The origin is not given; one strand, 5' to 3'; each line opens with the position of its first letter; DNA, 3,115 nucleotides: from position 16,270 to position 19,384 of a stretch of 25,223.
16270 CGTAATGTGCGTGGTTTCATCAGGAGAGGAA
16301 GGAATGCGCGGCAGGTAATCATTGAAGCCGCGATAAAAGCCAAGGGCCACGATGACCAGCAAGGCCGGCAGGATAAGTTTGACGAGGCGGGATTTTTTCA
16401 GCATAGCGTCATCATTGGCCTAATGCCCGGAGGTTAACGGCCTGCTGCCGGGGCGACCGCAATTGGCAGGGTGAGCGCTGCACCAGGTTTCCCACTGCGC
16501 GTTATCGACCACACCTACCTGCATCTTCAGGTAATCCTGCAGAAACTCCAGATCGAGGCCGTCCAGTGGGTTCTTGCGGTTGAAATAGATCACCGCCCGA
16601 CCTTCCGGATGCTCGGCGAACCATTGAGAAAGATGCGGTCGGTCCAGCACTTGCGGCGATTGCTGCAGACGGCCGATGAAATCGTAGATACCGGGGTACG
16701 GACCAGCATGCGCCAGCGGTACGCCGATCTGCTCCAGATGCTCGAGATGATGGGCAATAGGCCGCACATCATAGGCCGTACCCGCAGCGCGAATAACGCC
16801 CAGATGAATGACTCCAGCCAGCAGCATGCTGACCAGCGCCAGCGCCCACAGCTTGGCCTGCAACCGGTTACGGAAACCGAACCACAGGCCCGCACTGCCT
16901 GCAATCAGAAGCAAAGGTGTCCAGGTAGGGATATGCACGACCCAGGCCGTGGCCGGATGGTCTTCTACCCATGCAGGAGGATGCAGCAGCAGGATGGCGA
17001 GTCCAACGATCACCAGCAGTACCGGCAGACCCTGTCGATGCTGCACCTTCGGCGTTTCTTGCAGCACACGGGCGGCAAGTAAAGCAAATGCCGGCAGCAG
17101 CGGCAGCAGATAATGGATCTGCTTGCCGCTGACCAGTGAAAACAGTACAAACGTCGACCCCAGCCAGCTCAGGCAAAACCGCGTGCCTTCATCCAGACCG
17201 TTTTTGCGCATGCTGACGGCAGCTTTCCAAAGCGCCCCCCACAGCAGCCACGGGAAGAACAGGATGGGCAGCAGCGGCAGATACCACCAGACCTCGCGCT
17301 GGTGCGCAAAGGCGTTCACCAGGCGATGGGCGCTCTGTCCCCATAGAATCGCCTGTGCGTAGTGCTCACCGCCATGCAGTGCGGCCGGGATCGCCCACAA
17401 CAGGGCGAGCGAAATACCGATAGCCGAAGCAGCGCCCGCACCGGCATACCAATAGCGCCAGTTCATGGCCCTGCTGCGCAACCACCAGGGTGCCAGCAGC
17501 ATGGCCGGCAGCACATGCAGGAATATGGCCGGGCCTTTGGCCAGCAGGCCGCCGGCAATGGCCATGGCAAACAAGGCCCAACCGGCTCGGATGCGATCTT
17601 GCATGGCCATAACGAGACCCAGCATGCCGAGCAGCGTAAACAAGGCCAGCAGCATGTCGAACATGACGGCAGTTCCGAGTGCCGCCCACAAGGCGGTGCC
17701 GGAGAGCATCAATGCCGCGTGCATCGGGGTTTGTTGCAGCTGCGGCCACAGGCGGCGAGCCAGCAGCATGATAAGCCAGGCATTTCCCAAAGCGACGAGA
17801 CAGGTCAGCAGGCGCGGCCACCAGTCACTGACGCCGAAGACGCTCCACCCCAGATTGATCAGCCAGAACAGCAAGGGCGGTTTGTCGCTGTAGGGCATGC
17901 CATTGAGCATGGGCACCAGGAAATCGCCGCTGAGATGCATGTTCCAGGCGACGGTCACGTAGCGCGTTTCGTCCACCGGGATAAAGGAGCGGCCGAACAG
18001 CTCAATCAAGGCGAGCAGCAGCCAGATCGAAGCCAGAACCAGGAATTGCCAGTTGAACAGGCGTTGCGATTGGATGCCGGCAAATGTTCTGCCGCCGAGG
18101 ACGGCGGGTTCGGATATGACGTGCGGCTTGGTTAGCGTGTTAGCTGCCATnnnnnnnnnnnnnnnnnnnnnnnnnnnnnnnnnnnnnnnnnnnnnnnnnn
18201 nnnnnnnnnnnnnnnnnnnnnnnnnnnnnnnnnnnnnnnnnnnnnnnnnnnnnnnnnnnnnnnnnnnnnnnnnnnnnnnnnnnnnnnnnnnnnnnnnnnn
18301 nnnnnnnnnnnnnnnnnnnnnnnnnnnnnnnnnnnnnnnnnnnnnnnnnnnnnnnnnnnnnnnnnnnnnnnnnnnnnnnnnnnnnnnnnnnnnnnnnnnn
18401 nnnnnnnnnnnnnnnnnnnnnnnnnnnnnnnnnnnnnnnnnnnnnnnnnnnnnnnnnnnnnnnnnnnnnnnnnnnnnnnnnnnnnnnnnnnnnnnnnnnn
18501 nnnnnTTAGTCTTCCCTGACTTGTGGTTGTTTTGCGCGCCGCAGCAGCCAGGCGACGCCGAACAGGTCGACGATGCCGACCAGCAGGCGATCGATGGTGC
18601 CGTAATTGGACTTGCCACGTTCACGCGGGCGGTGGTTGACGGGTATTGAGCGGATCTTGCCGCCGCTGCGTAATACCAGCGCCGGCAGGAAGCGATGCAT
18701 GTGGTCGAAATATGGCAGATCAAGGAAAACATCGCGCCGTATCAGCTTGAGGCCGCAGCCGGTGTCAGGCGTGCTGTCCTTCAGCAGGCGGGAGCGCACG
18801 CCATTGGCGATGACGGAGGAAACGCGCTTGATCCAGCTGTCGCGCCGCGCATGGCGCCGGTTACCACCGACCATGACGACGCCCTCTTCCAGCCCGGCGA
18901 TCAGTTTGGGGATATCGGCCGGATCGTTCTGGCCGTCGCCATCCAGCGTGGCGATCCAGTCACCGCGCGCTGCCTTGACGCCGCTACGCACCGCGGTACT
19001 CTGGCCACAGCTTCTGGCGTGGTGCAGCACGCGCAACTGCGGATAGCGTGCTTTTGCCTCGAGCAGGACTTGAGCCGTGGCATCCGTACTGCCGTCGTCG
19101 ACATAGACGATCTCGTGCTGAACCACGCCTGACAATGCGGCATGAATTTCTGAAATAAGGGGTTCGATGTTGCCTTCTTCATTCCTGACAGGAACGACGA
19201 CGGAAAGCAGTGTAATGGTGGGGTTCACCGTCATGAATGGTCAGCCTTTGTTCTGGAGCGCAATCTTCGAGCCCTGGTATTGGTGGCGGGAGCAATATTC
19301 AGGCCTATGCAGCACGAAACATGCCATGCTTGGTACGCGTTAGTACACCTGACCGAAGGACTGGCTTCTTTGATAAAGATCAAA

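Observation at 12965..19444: Candidate phosphate-starvation envelope remodelling operon: swap LPS/lipid A phosphate for uronic acid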

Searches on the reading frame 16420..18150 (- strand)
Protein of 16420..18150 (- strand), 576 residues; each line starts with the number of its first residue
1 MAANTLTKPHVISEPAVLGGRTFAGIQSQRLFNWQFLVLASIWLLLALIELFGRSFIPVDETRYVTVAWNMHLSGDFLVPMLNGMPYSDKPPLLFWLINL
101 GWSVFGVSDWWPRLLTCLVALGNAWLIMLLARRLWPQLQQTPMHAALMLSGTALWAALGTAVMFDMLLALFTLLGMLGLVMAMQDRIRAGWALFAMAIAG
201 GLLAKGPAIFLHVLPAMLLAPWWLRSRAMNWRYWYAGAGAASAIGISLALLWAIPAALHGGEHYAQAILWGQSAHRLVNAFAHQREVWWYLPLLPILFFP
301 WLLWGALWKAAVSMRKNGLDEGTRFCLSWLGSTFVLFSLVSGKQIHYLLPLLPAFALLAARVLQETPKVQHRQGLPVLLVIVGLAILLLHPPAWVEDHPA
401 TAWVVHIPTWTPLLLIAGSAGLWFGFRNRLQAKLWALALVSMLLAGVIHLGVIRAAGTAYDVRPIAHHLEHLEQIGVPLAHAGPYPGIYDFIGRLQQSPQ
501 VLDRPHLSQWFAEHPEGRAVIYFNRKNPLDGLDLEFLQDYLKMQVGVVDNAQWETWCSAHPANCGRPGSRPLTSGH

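Call 3: search_protein_families(library=pfam, proteins=[window:16420-18150:-], max_evalue=0.01)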
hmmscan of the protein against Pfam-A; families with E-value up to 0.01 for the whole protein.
window:16420-18150:- (576 aa): 1 family
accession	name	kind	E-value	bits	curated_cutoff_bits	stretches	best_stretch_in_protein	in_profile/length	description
PF13231.12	PMT_2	-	1.6e-11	45.1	26.1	1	89-250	1-158/160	Dolichyl-phosphate-mannose-protein mannosyltransferase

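Call 4: search_protein_families(library=ncbifam, proteins=[window:16420-18150:-], max_evalue=0.01)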
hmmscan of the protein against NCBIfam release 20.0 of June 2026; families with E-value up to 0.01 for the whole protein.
window:16420-18150:- (576 aa): 1 family
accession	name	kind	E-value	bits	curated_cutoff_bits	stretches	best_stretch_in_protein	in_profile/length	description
NF009784.2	PRK13279.1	equivalog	4.4e-34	118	567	1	34-389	5-364/539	lipid IV(A) 4-amino-4-deoxy-L-arabinosyltransferase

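Call 15: search_solved_structures(query=window:16420-18150:-, max_evalue=0.01)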
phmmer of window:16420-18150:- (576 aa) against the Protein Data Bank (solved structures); distinct sequences matched with E-value up to 0.01: 1.
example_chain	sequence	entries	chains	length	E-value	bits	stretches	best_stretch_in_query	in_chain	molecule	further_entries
5ezm_A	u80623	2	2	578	4.8e-15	58.5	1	33-388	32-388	4-amino-4-deoxy-L-arabinose transferase or related glycosyltransferases of PMT family | 4-amino-4-deoxy-L-arabinose (L-Ara4N) transferase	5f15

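Call 42: find_homologous_proteins(query=window:16420-18150:-, max_evalue=1e-20)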
Query window:16420-18150:- (576 aa): 2971 proteins with E <= 1e-20 among 8000 candidates; the best 120 are listed.
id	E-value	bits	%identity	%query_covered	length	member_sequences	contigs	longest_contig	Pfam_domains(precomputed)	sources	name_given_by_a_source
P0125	0.0e+0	1311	100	100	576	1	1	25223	PF13231.13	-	-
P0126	4.3e-286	969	75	98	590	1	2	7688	PF02366.25,PF13231.13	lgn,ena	-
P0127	5.8e-252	856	66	99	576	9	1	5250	PF13231.13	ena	-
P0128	2.4e-203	695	58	88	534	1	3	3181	PF13231.13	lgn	-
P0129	8.6e-170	585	50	89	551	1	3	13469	PF13231.13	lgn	-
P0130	7.4e-168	578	50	91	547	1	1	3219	PF13231.13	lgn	-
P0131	2.1e-167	577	51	87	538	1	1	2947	PF13231.13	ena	-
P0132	1.9e-166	573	51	91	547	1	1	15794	PF13231.13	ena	-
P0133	7.7e-166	572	52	87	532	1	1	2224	PF13231.13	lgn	-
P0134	9.5e-166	571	51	87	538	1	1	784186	PF13231.13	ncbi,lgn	-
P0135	9.3e-165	568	49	93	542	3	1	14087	PF13231.13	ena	-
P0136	1.0e-164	568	51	89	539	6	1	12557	PF13231.13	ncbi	-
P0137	1.2e-164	568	51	88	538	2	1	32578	PF13231.13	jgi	jgi:4-amino-4-deoxy-L-arabinose transferase-like glycosyltransferase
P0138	2.3e-164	567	51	89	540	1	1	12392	PF13231.13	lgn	-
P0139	5.0e-164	566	50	92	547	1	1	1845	PF13231.13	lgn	-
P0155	3.3e-158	546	48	91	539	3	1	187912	PF13231.13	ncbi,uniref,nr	ncbi:uncharacterized protein NMK_2311 [Novimethylophilus kurashikiensis]|uniref:Glycosyltransferase 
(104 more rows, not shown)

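Call 43: find_encoding_contigs(protein=P0126, flank=8000, max_places=2)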
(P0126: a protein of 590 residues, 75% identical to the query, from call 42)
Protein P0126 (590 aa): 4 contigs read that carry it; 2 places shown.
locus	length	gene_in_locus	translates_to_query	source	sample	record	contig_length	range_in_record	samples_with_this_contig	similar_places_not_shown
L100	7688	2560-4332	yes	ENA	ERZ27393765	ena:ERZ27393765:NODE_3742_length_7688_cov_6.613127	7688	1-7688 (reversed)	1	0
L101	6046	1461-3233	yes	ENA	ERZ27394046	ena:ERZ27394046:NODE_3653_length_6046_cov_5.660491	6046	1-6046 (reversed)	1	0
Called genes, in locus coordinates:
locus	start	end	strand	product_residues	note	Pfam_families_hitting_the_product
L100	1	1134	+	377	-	?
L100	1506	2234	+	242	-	PF13641:Glyco_tranf_2_3, PF00535:Glycos_transf_2, PF10111:Glyco_tranf_2_2 (weak)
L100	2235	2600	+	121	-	PF07578:LAB_N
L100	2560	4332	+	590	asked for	PF02366:PMT, PF13231:PMT_2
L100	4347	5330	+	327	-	PF00149:Metallophos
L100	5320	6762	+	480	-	PF02366:PMT, PF03901:Glyco_transf_22 (faint), PF13231:PMT_2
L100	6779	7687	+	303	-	?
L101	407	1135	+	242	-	PF13641:Glyco_tranf_2_3, PF00535:Glycos_transf_2, PF10111:Glyco_tranf_2_2 (weak)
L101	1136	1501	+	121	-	PF07578:LAB_N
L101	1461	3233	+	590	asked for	PF02366:PMT, PF13231:PMT_2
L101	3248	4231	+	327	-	PF00149:Metallophos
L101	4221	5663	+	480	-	PF02366:PMT, PF13231:PMT_2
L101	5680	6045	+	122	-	?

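Call 44: find_encoding_contigs(protein=P0155, flank=7000, max_places=1)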
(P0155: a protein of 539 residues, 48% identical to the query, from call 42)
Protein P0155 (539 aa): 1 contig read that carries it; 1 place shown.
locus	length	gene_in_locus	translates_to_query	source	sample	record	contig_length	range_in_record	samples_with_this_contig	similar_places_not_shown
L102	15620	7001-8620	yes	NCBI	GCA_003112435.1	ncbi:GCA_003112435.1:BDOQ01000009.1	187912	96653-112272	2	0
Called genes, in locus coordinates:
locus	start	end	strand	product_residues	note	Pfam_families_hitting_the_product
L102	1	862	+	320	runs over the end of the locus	PF01479:S4 (weak), PF00849:PseudoU_synth_2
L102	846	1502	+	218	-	PF00702:Hydrolase, PF12710:HAD, PF13419:HAD_2, PF13242:Hydrolase_like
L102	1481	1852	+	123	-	PF00355:Rieske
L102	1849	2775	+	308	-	PF25145:NfeD1b_N, PF01343:Peptidase_S49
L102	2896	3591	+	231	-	PF01182:Glucosamine_iso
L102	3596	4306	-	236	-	PF00081:Sod_Fe_N, PF02777:Sod_Fe_C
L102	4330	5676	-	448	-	PF02417:Chromate_transp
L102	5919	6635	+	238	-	PF00535:Glycos_transf_2, PF10111:Glyco_tranf_2_2 (weak), PF13641:Glyco_tranf_2_3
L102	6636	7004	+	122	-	PF07578:LAB_N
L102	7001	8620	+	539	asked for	PF13231:PMT_2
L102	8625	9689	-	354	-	PF08331:QueG_DUF1730, PF13484:Fer4_16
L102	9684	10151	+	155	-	PF02367:TsaE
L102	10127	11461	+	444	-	PF11741:AMIN, PF01520:Amidase_3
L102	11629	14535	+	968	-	PF00989:PAS, PF13188:PAS_8 (weak), PF08448:PAS_4 (weak), PF13426:PAS_9, PF00990:GGDEF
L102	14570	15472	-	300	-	PF13487:HD_5, PF01966:HD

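Call 45: find_encoding_contigs(protein=P0134, flank=7000, max_places=1)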
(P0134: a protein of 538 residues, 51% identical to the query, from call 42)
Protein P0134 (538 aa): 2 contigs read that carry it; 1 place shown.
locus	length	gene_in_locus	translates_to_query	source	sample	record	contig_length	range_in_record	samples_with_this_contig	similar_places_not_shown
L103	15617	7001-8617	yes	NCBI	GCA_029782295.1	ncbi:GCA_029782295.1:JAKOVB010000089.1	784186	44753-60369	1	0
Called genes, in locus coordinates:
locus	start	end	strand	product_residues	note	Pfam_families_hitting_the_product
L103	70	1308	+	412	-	PF02321:OEP (weak)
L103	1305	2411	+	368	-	PF25917:BSH_RND (weak), PF25919:BSH_CusB, PF25973:BSH_CzcB, PF25984:BSH_YknX (weak), PF25869:3HB_CusB (faint), PF25893:HH_CzcB, PF25954:Beta-barrel_RND_2 (weak)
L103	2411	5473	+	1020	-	PF00873:ACR_tran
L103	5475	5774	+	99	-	PF11582:DUF3240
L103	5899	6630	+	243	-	PF13641:Glyco_tranf_2_3, PF00535:Glycos_transf_2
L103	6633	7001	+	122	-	PF07578:LAB_N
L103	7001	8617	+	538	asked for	PF13231:PMT_2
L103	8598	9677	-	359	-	PF08331:QueG_DUF1730, PF13187:Fer4_9 (faint), PF13484:Fer4_16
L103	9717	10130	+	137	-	PF02367:TsaE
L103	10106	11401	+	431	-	PF11741:AMIN, PF01520:Amidase_3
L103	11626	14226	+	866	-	PF00384:Molybdopterin, PF01568:Molydop_binding, PF04324:Fer2_BFD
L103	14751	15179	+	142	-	PF00072:Response_reg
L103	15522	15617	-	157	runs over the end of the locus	PF08909:DUF1854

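Call 101: search_solved_structures(query=P0125, max_evalue=0.001, show_alignments=1)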
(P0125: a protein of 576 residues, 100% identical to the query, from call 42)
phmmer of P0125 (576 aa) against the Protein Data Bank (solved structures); distinct sequences matched with E-value up to 0.001: 1.
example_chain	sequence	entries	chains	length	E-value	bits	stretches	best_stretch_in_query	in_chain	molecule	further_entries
5ezm_A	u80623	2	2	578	4.8e-15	58.5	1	33-388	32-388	4-amino-4-deoxy-L-arabinose transferase or related glycosyltransferases of PMT family | 4-amino-4-deoxy-L-arabinose (L-Ara4N) transferase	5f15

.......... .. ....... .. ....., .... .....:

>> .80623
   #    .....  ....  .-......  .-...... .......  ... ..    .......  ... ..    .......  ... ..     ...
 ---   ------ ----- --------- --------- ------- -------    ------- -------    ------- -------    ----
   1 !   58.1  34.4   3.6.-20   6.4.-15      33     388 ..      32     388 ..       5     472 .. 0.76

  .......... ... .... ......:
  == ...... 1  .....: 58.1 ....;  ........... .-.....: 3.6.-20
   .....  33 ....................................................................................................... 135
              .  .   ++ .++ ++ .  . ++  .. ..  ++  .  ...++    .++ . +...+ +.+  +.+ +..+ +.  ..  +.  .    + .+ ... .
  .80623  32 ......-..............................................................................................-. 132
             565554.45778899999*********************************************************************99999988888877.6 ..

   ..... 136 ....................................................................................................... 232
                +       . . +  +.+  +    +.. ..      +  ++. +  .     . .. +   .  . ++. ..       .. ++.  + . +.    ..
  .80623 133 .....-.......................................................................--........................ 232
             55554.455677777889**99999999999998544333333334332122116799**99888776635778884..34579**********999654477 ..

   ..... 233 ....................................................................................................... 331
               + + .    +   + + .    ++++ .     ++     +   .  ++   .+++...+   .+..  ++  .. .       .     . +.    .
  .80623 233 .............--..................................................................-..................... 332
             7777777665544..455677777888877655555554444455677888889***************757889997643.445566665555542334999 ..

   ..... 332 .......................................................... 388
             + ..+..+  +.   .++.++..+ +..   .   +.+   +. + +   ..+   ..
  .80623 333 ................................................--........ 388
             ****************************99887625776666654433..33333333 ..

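Call 110: find_encoding_contigs(protein=P0127, flank=6000, max_places=3)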
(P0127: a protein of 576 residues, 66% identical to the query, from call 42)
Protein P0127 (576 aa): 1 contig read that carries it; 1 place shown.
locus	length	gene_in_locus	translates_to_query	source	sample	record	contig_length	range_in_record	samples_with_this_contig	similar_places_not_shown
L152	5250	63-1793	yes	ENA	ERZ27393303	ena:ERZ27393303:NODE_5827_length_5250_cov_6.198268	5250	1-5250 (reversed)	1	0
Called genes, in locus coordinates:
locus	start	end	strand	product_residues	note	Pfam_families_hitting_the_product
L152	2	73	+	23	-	?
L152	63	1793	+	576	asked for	PF13231:PMT_2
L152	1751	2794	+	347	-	PF00149:Metallophos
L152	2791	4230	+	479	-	PF02366:PMT, PF13231:PMT_2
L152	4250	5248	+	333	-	?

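Call 111: find_encoding_contigs(protein=P0129, flank=8000, max_places=2)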
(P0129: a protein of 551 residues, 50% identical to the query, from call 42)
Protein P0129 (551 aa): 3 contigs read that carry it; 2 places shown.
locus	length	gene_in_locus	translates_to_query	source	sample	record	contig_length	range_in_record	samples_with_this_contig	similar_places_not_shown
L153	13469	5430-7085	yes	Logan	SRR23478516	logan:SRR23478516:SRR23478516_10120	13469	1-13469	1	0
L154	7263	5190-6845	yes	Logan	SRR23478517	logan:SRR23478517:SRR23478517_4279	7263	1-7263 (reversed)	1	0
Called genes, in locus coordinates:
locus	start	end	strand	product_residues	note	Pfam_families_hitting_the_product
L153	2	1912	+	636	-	?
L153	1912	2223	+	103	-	PF11582:DUF3240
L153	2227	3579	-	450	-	PF02417:Chromate_transp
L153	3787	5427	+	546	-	PF08019:EptA_B_N, PF00884:Sulfatase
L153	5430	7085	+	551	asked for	PF13231:PMT_2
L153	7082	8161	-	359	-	PF08331:QueG_DUF1730, PF13484:Fer4_16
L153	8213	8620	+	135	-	PF02367:TsaE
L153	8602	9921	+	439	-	PF11741:AMIN, PF01520:Amidase_3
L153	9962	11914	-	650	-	PF00128:Alpha-amylase, PF14701:hDGE_amylase (weak), PF16657:Malt_amylase_C (weak)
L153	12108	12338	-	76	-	-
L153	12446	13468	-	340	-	?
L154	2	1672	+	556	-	?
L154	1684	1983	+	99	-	PF11582:DUF3240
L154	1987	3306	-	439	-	PF02417:Chromate_transp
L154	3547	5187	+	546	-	PF08019:EptA_B_N, PF00884:Sulfatase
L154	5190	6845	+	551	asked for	PF13231:PMT_2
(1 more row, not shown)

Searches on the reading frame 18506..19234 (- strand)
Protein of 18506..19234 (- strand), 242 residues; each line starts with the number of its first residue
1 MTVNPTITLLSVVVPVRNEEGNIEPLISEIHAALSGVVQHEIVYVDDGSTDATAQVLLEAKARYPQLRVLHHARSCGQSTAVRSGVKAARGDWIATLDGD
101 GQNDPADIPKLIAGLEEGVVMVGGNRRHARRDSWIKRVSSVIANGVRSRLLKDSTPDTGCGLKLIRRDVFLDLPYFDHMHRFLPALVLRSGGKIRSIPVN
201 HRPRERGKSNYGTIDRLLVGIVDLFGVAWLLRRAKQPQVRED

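Call 3: search_protein_families(library=pfam, proteins=[window:18506-19234:-], max_evalue=0.01)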
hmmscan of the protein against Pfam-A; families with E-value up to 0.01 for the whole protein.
window:18506-19234:- (242 aa): 4 families
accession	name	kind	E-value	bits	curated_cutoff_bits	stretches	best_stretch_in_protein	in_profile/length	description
PF00535.33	Glycos_transf_2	-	4.8e-31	108.4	23.3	1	11-170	1-164/168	Glycosyl transferase family 2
PF13641.12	Glyco_tranf_2_3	-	6.7e-11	43.1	27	1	10-136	3-133/230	Glycosyltransferase like family 2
PF10111.15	Glyco_tranf_2_2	-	7.9e-05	22.7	27.3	1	11-101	1-92/276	Glycosyltransferase like family 2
PF13704.12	Glyco_tranf_2_4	-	0.001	19.9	27.5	1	32-100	12-81/98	Glycosyl transferase family 2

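Call 4: search_protein_families(library=ncbifam, proteins=[window:18506-19234:-], max_evalue=0.01)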
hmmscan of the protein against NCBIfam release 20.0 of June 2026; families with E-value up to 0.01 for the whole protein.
window:18506-19234:- (242 aa): 22 families
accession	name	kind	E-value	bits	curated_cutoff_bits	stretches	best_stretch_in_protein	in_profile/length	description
NF007986.1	PRK10714.1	equivalog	4.4e-33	114.6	529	1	7-224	5-222/316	undecaprenyl-phosphate 4-deoxy-4-formamido-L-arabinose transferase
NF047588.1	GlcsyltransPgfSStrep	equivalog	3.6e-22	78.9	500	1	10-213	3-207/308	glycosyltransferase PgfS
TIGR03937.1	PgaC_IcaA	equivalog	1.6e-17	63.6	422.3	1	7-138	44-175/407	poly-beta-1,6-N-acetyl-D-glucosamine synthase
TIGR03965.1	mycofact_glyco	equivalog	6e-16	58.4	280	1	10-137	76-203/467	mycofactocin biosynthesis glycosyltransferase MftF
TIGR04283.1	glyco_like_mftF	equivalog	3.4e-14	53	182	1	10-178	1-156/221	TIGR04283 family arsenosugar biosynthesis glycosyltransferase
NF007482.0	PRK10073.1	equivalog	4.2e-14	52.3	423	1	7-112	5-107/334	glycosyltransferase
NF041875.1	EPS_EpsD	equivalog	4.6e-14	52.6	370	1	10-106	1-95/325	exopolysaccharide biosynthesis glycosyltransferase EpsD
NF058614.1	PPMAGASynPpgS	equivalog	6.8e-13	48.6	370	1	12-169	4-161/226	polyprenyl-phospho-N-acetylgalactosaminyl synthase PpgS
TIGR04182.1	glyco_TIGR04182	equivalog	2.7e-11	43.4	325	1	11-140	3-123/293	S-layer glycoprotein N-glycosyltransferase AglJ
NF010496.0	PRK13915.1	equivalog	8.2e-11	41.5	262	1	10-115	33-142/307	glucosyl-3-phosphoglycerate synthase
NF041391.1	DPhHxTase_Halo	equivalog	7.9e-10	38.1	375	1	18-179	5-159/213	dolichyl-phosphate hexose transferase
TIGR03111.1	glyc2_xrt_Gpos1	hypoth_equivalog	5.8e-09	35.2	363.95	1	5-117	49-158/439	TIGR03111 family XrtG-associated glycosyltransferase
NF047683.1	TeichurnBiosyTuaG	equivalog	1.3e-08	34.8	400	1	8-110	6-106/252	teichuronic acid biosynthesis protein TuaG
NF038302.1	EPS_HpsE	equivalog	1.2e-07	31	300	1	10-103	3-99/307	hormogonium polysaccharide biosynthesis glycosyltransferase HpsE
NF045692.1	OglycostaseCruG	equivalog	4.2e-07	29.2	600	1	7-114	40-151/386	2'-O-glycosyltransferase CruG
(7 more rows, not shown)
